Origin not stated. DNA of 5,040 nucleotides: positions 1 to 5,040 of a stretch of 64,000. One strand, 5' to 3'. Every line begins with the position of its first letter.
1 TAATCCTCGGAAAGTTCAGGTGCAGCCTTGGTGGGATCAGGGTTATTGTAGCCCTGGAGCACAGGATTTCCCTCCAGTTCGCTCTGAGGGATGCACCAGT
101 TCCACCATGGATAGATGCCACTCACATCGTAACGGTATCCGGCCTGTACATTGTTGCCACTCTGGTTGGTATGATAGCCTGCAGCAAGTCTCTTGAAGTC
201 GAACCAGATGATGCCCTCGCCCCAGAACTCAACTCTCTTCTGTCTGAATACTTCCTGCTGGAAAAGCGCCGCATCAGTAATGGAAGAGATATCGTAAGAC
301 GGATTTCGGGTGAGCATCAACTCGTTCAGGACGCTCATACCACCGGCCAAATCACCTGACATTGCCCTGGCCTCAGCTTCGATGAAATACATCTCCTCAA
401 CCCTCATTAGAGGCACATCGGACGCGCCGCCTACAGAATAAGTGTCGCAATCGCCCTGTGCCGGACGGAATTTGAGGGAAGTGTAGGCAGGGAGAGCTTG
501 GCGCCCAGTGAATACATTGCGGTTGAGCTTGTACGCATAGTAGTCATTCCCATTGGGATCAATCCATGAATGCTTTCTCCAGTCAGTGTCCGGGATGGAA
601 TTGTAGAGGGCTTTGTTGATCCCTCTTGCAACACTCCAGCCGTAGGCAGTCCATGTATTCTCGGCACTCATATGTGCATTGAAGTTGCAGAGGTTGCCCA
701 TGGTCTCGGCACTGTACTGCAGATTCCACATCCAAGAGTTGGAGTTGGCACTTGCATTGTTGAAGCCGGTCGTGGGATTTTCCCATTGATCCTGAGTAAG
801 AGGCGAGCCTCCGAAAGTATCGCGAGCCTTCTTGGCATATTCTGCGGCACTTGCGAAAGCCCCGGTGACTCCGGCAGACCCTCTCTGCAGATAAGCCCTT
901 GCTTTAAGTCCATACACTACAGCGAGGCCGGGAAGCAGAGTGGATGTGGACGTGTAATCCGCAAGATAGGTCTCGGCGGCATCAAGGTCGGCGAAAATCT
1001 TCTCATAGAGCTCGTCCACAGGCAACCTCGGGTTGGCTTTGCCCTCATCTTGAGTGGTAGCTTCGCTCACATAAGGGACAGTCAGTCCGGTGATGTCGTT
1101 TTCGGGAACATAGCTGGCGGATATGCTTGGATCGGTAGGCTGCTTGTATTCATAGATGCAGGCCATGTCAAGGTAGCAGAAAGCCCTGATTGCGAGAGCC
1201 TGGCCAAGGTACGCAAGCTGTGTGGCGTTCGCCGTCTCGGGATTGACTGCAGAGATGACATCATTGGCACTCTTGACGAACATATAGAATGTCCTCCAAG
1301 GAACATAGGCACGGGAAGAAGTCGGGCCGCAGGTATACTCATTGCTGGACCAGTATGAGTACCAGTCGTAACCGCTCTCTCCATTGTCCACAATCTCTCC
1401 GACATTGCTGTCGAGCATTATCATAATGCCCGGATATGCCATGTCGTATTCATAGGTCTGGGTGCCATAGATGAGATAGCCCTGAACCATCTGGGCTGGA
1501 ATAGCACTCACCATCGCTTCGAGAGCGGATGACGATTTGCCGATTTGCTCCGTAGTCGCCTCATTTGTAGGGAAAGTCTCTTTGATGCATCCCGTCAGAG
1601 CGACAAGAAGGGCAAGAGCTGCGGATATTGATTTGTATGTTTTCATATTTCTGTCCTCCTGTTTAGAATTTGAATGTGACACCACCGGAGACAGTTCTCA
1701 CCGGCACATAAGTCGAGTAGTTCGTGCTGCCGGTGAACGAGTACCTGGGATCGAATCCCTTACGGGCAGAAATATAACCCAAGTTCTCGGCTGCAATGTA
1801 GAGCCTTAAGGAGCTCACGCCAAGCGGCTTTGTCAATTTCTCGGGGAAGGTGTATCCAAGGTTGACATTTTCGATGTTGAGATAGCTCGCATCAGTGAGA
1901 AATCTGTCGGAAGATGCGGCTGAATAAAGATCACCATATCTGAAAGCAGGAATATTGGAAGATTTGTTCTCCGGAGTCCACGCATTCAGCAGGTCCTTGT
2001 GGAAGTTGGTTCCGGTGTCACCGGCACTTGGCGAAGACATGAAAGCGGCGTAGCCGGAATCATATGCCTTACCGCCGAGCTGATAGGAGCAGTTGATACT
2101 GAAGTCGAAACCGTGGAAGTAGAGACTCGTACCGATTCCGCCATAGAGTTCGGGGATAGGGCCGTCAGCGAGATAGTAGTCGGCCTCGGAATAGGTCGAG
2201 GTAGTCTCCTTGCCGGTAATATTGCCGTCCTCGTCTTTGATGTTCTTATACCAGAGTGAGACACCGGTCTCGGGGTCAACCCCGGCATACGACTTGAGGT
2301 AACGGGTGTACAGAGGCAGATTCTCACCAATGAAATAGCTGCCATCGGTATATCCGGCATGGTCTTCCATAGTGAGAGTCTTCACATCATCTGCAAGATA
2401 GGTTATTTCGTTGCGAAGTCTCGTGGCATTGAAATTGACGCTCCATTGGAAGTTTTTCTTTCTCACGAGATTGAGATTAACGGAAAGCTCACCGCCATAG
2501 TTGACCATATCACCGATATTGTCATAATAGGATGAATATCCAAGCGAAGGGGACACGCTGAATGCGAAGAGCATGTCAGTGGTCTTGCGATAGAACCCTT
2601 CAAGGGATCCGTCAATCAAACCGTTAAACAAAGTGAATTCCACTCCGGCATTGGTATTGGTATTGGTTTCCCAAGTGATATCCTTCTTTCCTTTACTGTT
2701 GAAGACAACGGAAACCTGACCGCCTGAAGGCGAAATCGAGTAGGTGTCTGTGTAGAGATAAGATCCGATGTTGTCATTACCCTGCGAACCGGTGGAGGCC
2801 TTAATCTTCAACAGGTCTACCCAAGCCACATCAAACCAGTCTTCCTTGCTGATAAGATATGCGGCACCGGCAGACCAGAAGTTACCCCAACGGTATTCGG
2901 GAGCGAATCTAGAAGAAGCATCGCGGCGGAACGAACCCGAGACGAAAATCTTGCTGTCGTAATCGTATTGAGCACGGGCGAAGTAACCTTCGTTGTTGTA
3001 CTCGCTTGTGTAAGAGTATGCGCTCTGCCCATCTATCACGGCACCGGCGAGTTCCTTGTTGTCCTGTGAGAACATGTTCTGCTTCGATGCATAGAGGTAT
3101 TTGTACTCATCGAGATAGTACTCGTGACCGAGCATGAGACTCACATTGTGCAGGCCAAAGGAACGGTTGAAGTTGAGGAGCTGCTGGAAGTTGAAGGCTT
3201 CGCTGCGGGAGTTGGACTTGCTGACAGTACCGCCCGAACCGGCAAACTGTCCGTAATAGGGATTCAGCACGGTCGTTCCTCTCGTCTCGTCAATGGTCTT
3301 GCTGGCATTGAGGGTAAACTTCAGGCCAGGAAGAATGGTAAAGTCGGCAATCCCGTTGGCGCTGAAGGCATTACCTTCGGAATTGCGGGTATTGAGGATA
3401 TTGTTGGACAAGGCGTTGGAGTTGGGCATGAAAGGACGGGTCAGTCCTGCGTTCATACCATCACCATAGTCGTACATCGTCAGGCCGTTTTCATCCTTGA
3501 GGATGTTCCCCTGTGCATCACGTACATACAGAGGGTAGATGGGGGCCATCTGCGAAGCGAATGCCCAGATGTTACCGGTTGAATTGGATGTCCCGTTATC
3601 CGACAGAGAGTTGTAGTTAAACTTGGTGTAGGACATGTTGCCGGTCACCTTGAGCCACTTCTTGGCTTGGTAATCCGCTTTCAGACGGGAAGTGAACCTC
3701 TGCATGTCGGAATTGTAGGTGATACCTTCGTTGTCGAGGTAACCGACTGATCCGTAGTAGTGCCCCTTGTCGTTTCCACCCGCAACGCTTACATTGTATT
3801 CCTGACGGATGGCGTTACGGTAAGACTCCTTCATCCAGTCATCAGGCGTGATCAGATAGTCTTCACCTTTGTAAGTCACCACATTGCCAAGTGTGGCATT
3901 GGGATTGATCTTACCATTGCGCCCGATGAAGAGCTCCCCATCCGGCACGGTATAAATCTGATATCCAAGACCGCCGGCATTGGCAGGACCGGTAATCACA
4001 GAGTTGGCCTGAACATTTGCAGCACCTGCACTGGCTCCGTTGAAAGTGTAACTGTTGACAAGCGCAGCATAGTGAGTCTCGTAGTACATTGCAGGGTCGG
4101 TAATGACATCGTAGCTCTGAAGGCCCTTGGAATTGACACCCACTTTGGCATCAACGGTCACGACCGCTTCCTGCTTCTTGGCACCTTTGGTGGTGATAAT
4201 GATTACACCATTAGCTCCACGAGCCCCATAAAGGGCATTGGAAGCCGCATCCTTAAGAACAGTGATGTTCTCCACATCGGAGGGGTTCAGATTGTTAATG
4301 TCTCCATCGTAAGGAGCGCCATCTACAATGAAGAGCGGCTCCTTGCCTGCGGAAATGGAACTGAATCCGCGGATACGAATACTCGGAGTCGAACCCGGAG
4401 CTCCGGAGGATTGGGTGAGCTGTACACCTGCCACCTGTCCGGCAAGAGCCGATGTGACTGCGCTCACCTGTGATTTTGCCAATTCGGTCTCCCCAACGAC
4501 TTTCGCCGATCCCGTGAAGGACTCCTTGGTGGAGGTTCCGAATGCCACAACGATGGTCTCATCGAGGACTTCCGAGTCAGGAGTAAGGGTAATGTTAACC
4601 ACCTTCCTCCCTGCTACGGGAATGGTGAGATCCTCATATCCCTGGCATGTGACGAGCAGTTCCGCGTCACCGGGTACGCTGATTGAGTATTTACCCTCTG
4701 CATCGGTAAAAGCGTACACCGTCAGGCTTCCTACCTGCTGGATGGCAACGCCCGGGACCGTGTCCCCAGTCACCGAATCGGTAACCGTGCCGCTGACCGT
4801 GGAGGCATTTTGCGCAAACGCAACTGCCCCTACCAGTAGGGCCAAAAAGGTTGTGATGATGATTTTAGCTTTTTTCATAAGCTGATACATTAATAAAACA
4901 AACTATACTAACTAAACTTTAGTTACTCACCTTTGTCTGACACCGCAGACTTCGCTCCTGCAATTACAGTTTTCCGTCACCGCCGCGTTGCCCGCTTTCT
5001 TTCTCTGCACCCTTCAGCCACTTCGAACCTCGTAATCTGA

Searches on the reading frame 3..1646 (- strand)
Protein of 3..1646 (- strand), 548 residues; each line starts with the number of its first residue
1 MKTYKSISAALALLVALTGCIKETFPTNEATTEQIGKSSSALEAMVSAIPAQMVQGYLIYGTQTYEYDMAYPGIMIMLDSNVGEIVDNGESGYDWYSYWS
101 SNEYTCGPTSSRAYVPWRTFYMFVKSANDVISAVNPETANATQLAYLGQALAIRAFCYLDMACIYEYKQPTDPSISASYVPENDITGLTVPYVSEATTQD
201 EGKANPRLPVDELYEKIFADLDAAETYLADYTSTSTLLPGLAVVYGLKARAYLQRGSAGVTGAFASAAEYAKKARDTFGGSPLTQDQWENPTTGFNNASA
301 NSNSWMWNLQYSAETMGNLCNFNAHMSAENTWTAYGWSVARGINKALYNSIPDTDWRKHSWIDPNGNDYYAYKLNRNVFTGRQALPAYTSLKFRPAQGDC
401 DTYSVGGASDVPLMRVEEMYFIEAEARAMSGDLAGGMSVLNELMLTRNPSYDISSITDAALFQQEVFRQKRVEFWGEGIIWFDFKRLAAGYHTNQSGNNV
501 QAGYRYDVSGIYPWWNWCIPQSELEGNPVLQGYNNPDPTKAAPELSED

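Call 82: search_protein_families(library=pfam, proteins=[window:3-1646:-])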
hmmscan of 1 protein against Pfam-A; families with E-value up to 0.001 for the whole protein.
window:3-1646:- (548 aa): 2 families
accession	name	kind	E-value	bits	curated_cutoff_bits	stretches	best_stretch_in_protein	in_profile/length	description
PF14322.12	SusD-like_3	-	1.9e-10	41.7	27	1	73-253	35-191/191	Starch-binding associating with outer membrane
PF07980.17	SusD_RagB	-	3.4e-09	37.2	23.1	1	387-531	132-292/297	SusD family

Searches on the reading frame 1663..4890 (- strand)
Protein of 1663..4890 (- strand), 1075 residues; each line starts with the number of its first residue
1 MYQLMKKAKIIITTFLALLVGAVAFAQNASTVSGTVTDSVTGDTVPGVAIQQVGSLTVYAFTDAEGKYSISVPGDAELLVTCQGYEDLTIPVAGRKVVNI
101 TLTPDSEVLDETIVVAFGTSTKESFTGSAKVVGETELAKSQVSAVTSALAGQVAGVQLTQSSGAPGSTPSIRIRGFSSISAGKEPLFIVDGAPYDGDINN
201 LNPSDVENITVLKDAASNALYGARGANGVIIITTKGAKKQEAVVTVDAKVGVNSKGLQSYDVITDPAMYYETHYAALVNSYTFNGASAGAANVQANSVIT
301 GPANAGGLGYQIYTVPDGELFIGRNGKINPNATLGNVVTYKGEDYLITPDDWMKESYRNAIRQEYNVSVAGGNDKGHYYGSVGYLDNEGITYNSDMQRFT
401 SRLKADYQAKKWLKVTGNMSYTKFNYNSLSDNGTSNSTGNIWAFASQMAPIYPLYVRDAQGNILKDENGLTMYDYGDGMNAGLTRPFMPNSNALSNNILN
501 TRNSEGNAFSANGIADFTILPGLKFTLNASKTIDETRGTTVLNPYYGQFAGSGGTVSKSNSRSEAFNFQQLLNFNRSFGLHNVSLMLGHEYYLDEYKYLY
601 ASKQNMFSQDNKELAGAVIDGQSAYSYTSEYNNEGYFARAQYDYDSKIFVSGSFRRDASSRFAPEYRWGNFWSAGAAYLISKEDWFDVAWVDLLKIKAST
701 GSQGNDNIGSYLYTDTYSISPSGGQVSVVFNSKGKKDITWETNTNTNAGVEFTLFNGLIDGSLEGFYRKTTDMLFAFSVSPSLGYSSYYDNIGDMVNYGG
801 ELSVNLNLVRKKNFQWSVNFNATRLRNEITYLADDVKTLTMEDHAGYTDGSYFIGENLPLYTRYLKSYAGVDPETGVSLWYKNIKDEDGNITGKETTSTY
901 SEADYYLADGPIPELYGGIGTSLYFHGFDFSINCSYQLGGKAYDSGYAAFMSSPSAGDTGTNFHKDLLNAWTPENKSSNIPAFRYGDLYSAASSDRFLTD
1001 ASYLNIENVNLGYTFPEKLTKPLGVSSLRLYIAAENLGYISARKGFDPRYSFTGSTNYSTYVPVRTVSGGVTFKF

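Call 4: search_protein_families(library=pfam, proteins=[window:1663-4890:-])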
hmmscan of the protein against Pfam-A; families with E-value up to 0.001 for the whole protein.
window:1663-4890:- (1075 aa): 3 families
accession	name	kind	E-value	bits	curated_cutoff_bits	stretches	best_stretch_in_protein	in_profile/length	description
PF07715.20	Plug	-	1.2e-19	71.3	23.9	1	122-229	2-107/107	TonB-dependent Receptor Plug Domain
PF13715.12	CarbopepD_reg_2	-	4.7e-09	36.6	32.2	1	32-114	1-88/88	CarboxypepD_reg-like domain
PF13620.12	CarboxypepD_reg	-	6.2e-09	36.5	32.3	1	31-102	1-81/82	Carboxypeptidase regulatory-like domain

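Call 5: search_protein_families(library=ncbifam, proteins=[window:1663-4890:-])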
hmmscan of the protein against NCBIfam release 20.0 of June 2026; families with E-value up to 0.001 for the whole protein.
window:1663-4890:- (1075 aa): 2 families
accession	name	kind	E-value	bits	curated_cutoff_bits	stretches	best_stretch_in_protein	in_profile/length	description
TIGR04056.1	OMP_RagA_SusC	subfamily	3.5e-223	743.9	368.25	1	31-1075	2-981/981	SusC/RagA family TonB-linked outer membrane protein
TIGR04057.1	SusC_RagA_signa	signature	4.5e-17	61.5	46.2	1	205-235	1-31/31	SusC/RagA subfamily TonB-dependent outer membrane receptor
